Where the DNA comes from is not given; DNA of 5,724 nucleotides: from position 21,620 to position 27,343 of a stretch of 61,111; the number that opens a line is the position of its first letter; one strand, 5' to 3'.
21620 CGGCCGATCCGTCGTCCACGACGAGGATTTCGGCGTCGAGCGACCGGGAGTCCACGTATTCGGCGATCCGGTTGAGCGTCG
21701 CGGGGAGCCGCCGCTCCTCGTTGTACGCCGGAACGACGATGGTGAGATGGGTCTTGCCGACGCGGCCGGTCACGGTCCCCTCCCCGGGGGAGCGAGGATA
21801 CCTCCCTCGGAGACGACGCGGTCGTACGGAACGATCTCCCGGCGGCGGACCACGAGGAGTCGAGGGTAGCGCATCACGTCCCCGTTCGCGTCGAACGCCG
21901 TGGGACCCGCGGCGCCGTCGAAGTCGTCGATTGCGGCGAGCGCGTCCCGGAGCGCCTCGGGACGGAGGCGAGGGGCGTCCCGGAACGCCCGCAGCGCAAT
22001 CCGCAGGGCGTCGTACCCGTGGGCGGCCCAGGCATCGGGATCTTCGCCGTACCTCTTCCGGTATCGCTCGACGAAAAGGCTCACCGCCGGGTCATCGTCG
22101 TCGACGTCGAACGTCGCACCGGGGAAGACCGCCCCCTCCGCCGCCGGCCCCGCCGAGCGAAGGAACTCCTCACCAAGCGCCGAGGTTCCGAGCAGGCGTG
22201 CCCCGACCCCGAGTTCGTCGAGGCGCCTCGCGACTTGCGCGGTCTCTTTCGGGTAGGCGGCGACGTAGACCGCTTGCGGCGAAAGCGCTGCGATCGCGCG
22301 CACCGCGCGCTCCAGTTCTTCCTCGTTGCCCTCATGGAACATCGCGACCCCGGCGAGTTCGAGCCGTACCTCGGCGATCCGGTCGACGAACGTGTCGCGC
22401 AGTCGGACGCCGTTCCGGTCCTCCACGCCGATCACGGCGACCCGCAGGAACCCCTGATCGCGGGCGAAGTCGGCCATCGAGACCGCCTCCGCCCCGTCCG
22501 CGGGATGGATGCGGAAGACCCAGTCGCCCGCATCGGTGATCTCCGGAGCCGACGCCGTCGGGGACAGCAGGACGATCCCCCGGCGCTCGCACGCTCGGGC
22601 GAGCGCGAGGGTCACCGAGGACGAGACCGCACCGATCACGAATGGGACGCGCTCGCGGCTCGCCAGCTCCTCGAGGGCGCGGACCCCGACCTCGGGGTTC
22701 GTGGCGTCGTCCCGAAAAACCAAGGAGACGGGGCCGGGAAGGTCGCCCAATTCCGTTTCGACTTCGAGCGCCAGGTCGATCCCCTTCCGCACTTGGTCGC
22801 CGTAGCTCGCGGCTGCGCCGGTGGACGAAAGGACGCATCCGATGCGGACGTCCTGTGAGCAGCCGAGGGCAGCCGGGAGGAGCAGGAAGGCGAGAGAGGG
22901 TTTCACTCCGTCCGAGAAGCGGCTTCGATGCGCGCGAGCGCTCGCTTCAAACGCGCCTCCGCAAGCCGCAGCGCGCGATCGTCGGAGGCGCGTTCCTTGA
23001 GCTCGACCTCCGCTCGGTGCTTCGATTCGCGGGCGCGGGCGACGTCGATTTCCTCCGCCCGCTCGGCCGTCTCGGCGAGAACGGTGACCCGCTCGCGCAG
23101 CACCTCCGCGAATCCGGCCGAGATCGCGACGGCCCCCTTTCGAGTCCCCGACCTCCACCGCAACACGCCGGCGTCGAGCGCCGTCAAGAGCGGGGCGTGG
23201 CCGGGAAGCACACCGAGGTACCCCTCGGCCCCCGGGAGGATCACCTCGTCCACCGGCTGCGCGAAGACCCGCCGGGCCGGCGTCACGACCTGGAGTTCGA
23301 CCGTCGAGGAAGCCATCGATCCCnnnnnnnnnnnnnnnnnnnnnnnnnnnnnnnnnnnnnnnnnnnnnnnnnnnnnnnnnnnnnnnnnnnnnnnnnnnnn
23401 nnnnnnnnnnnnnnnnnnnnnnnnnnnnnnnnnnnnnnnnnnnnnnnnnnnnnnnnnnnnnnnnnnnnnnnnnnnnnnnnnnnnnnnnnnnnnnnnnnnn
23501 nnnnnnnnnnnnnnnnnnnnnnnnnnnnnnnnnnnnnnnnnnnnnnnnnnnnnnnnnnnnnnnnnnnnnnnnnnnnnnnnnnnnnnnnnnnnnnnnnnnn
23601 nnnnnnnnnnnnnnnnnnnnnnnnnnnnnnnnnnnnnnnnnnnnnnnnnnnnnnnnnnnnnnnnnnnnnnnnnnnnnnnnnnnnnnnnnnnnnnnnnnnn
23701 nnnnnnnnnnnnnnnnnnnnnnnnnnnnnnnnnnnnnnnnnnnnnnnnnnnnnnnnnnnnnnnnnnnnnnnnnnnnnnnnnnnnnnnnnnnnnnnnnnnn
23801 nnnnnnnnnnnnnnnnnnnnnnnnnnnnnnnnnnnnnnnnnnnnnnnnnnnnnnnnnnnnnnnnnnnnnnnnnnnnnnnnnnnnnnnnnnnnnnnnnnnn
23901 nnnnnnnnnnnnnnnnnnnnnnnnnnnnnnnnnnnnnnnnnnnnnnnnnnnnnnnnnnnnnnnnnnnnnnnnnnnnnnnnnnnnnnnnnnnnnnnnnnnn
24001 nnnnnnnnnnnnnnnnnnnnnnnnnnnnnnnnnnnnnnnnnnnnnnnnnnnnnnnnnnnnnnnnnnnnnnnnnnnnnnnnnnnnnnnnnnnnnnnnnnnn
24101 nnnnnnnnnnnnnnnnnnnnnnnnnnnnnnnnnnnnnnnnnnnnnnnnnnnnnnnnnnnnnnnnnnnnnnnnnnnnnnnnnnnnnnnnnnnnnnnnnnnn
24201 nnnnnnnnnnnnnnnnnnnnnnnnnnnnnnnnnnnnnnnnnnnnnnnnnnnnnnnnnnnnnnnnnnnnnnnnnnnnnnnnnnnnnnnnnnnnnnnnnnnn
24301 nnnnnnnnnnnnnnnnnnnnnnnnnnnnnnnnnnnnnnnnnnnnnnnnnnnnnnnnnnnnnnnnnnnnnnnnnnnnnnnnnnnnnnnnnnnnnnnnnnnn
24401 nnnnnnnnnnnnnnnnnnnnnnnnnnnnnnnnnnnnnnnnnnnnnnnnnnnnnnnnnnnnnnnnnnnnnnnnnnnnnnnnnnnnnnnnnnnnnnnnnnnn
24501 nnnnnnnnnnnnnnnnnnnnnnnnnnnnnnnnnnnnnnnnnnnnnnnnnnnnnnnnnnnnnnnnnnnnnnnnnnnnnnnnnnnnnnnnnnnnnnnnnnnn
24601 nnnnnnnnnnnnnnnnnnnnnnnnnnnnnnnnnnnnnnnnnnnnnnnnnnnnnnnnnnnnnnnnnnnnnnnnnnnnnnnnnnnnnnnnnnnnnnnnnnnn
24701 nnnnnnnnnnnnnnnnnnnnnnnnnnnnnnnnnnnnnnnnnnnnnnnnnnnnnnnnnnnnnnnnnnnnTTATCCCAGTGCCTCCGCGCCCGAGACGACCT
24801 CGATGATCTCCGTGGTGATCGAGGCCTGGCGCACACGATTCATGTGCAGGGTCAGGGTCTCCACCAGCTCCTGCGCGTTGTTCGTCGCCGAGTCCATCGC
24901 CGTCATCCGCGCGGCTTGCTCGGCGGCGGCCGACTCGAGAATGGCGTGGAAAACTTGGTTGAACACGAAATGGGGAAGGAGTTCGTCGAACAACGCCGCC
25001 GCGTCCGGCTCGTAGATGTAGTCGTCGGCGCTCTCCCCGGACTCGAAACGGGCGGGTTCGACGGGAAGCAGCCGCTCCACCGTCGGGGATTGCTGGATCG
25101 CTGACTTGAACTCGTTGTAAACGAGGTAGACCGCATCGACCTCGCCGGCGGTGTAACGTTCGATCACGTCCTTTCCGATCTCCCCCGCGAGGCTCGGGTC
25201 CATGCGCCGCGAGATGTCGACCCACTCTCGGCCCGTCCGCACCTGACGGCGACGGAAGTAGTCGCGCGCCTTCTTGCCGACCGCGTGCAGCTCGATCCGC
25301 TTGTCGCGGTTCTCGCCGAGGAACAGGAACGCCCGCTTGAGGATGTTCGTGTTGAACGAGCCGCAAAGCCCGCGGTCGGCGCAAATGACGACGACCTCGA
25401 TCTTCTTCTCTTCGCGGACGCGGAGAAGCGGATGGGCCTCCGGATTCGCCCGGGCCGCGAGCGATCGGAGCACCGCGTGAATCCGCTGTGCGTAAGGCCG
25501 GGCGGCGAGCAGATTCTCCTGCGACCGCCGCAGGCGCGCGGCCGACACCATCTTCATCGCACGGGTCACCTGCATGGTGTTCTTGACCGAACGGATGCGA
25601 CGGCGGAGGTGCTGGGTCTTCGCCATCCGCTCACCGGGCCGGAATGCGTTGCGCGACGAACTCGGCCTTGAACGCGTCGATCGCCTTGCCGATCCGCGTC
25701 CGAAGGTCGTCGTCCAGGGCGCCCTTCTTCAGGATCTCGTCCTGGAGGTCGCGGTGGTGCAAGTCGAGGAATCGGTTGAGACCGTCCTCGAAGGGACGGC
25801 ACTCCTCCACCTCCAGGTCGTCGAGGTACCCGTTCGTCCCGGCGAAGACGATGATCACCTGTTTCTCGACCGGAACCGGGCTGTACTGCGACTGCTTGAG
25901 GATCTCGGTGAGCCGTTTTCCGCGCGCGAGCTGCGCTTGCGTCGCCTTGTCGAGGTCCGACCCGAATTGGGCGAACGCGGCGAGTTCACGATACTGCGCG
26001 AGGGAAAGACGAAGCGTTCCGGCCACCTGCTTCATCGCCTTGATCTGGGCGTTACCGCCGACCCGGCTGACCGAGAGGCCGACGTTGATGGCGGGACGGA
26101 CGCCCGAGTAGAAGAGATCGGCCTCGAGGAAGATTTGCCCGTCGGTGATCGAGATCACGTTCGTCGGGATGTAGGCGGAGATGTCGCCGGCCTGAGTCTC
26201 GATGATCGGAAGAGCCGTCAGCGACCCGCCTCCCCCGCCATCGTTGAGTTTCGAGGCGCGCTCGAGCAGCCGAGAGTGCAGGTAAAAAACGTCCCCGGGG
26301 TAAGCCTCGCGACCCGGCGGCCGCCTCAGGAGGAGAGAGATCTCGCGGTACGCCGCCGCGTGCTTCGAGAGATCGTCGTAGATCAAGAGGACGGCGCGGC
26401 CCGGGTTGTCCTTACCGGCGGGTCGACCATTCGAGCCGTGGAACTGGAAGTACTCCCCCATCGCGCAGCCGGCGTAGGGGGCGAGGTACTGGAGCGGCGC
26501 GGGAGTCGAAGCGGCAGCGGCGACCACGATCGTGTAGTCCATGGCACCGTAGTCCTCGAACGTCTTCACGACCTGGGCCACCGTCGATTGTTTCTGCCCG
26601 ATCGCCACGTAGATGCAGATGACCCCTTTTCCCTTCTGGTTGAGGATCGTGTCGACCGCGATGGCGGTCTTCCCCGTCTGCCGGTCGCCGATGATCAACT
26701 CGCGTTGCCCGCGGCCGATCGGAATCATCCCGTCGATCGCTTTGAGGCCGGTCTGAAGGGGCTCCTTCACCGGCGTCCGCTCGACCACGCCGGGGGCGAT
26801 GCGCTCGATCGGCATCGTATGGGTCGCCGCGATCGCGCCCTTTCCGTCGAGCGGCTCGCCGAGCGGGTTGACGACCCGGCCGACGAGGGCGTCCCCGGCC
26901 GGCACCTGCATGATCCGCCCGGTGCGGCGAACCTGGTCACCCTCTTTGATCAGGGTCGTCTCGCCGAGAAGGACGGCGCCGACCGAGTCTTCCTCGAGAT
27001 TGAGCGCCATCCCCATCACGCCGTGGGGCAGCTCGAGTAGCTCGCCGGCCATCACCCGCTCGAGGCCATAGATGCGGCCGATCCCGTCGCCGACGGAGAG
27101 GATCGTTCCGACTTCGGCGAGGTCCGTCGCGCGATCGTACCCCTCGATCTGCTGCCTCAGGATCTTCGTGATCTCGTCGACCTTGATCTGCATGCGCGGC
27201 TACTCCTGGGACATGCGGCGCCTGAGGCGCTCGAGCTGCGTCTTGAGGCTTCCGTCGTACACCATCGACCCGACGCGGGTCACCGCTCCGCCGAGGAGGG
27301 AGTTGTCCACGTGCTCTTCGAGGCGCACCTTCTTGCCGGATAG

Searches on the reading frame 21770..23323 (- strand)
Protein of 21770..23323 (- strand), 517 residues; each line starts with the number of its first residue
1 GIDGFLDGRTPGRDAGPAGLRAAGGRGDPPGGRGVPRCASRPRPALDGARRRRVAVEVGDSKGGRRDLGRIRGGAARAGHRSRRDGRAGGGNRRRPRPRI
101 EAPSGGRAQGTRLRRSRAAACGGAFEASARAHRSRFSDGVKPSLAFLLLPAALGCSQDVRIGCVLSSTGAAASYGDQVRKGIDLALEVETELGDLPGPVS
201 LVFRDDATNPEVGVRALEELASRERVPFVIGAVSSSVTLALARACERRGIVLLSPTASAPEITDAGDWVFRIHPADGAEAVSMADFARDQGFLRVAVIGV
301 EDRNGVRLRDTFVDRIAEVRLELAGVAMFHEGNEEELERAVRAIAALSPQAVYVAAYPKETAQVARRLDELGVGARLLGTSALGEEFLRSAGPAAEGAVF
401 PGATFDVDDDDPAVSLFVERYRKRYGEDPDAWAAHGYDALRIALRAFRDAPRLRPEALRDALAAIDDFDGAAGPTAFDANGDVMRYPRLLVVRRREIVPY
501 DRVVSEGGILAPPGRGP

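Call 60: search_protein_families(library=pfam, proteins=[window:21770-23323:-], max_evalue=0.001)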
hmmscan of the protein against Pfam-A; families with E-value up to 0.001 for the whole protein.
window:21770-23323:- (517 aa): 3 families
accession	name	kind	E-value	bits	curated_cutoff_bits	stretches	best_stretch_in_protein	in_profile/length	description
PF13458.12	Peripla_BP_6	-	8.3e-55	187.2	31.7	1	159-481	2-326/343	Periplasmic binding protein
PF01094.35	ANF_receptor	-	4.4e-17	62.6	25.4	1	182-484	6-341/353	Receptor family ligand binding region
PF13433.12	Peripla_BP_5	-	7.2e-10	38.9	27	1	159-480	1-324/363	Periplasmic binding protein domain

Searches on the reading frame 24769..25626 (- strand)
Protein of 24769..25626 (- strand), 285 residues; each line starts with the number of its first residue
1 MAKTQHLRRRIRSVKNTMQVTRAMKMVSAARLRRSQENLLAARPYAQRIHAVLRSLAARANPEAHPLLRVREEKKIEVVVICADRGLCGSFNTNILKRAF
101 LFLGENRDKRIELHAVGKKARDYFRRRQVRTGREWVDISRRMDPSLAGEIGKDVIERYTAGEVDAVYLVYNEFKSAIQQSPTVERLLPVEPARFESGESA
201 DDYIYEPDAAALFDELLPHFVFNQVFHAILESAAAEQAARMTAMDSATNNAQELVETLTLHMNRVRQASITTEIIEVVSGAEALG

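Call 6: search_protein_families(library=pfam, proteins=[window:24769-25626:-], max_evalue=0.01)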
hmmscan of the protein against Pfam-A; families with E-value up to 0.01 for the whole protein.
window:24769-25626:- (285 aa): 1 family
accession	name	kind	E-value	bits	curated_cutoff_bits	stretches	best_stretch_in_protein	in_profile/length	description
PF00231.24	ATP-synt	-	2.4e-102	342.9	39.9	1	4-284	2-285/285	ATP synthase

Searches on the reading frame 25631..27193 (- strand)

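Call 6: search_protein_families(library=pfam, proteins=[window:25631-27193:-], max_evalue=0.01)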
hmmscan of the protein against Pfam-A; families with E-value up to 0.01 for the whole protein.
window:25631-27193:- (520 aa): 4 families
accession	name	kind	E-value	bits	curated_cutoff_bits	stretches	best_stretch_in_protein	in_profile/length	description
PF00006.31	ATP-synt_ab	-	4.4e-80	268.8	29.5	1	149-376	1-213/213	ATP synthase alpha/beta family, nucleotide-binding domain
PF00306.32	ATP-synt_ab_C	-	6.4e-49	165.9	27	1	383-508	1-126/126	ATP synthase alpha/beta chain, C terminal domain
PF02874.29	ATP-synt_ab_N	-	6.2e-18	65.5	20.9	1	26-92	3-69/69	ATP synthase alpha/beta family, beta-barrel domain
PF06745.19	ATPase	-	0.0013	18.6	26.6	1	147-212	2-70/231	KaiC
